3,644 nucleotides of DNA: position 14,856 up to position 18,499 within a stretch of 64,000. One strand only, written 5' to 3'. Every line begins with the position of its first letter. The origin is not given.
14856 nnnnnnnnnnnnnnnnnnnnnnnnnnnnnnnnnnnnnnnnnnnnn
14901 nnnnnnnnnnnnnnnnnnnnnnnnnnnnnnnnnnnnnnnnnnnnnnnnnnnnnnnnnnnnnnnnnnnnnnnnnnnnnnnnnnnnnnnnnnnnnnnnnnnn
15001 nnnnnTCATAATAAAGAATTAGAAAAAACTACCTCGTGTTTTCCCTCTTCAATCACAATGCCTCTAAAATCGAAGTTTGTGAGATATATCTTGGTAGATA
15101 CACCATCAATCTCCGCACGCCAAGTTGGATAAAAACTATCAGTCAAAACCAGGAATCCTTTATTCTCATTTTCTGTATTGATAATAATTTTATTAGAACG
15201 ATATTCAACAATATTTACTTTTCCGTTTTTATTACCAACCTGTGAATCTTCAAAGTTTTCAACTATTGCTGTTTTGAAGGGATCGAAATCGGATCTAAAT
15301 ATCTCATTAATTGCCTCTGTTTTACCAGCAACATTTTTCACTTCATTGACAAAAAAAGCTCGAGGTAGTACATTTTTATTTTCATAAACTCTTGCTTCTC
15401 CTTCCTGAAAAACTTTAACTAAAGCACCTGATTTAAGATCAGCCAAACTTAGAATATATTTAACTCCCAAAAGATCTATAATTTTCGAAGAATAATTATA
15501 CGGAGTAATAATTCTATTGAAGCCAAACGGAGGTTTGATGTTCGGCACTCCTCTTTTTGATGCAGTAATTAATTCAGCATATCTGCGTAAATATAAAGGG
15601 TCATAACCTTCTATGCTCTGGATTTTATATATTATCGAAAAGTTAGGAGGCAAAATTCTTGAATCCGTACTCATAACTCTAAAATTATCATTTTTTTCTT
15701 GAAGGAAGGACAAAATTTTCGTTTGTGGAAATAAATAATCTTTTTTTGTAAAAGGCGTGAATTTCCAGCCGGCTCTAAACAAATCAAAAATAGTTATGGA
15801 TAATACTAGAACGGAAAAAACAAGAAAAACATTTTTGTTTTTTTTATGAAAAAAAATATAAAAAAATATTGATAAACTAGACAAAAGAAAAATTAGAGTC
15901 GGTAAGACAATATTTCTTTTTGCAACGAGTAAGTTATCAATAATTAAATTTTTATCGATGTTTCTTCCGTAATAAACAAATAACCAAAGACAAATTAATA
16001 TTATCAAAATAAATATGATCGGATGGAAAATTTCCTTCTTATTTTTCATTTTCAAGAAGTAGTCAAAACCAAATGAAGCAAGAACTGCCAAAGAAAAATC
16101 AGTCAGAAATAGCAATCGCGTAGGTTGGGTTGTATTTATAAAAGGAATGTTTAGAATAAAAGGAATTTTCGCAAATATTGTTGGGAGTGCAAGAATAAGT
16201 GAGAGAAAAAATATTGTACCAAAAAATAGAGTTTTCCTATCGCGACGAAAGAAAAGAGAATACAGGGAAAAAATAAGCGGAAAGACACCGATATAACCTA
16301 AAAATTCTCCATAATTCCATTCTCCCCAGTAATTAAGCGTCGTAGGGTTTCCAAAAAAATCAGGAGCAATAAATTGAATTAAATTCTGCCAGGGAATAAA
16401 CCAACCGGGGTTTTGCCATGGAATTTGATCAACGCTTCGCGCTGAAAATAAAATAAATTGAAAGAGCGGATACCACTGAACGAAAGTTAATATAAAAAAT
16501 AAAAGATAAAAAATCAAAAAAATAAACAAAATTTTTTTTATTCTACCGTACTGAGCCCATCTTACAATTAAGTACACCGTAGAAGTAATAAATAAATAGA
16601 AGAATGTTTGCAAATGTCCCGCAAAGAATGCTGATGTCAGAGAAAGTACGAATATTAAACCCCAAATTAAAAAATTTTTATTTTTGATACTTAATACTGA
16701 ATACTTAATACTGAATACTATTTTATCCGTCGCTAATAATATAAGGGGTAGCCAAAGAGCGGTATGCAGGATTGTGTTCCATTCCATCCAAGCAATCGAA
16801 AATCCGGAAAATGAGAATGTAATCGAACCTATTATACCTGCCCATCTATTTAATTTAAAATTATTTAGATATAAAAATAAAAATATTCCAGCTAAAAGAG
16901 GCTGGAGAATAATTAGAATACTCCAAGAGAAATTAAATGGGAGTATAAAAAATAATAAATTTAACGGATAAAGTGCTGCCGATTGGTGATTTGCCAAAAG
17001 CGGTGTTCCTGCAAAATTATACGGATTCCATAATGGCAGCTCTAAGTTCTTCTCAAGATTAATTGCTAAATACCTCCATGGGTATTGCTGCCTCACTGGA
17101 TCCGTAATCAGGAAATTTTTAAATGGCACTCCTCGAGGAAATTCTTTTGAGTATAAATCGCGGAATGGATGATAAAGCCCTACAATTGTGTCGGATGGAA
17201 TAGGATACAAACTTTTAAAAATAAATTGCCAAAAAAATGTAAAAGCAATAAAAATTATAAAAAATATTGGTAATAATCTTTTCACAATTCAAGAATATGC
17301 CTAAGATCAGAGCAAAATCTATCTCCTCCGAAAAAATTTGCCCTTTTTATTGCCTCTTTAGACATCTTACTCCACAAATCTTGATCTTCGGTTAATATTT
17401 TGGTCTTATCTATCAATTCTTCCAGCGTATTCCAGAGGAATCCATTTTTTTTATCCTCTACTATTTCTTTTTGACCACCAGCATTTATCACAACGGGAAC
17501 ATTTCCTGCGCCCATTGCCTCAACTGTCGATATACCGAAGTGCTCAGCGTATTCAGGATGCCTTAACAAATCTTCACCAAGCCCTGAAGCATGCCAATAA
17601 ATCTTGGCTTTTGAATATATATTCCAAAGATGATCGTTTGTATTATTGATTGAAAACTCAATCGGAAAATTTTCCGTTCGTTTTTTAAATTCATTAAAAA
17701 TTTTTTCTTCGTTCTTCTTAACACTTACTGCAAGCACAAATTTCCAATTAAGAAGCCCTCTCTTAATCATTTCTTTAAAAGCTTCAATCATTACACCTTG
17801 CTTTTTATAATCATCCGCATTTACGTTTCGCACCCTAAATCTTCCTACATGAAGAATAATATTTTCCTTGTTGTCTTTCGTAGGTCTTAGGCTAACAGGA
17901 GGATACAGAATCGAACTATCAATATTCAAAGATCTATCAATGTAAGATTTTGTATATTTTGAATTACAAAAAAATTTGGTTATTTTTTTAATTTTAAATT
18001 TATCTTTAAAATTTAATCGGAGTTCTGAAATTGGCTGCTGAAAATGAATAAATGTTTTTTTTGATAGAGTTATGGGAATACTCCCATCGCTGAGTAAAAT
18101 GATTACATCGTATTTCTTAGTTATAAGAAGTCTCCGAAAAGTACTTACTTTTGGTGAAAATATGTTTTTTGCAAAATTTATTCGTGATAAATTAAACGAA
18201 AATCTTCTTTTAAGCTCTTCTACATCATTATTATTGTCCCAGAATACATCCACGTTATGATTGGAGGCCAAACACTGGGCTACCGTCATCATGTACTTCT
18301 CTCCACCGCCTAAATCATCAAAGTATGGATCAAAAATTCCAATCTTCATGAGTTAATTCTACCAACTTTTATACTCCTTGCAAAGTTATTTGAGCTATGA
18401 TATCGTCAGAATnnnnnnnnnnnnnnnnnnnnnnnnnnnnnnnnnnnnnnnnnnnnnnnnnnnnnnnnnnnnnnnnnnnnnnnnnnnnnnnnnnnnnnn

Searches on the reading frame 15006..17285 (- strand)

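Call 34: search_protein_families(library=pfam, proteins=[window:15006-17285:-], max_evalue=0.01)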
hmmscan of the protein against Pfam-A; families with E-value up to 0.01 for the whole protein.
window:15006-17285:- (759 aa): 1 family
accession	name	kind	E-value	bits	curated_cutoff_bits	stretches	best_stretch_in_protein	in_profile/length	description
PF09586.16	YfhO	-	1.6e-22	80.2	28.5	2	105-649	76-597/835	Bacterial membrane protein YfhO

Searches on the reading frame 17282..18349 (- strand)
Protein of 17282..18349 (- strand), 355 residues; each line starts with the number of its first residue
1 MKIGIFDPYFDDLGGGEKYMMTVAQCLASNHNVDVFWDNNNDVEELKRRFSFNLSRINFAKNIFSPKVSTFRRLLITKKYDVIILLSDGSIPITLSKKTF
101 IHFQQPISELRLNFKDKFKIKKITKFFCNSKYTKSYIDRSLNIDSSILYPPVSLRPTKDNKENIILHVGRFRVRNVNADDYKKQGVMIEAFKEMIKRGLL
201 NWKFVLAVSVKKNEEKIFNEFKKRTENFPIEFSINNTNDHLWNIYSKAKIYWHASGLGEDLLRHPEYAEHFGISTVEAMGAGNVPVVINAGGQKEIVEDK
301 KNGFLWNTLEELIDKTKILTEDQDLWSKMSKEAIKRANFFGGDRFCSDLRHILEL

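Call 33: search_protein_families(library=pfam, proteins=[window:17282-18349:-], max_evalue=0.01)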
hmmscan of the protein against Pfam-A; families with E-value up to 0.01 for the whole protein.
window:17282-18349:- (355 aa): 4 families
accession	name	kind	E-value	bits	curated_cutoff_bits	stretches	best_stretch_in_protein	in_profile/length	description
PF00534.26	Glycos_transf_1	-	3e-18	66.4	26.4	1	157-336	10-172/172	Glycosyl transferases group 1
PF13692.12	Glyco_trans_1_4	-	5.3e-11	43.4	27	1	163-321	2-141/142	Glycosyl transferases group 1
PF13439.12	Glyco_transf_4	-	1.1e-06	29.3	28.5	1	14-152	2-166/170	Glycosyltransferase Family 4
PF13524.12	Glyco_trans_1_2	-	0.0097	16.3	25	0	237-336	36-128/144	Glycosyl transferase-like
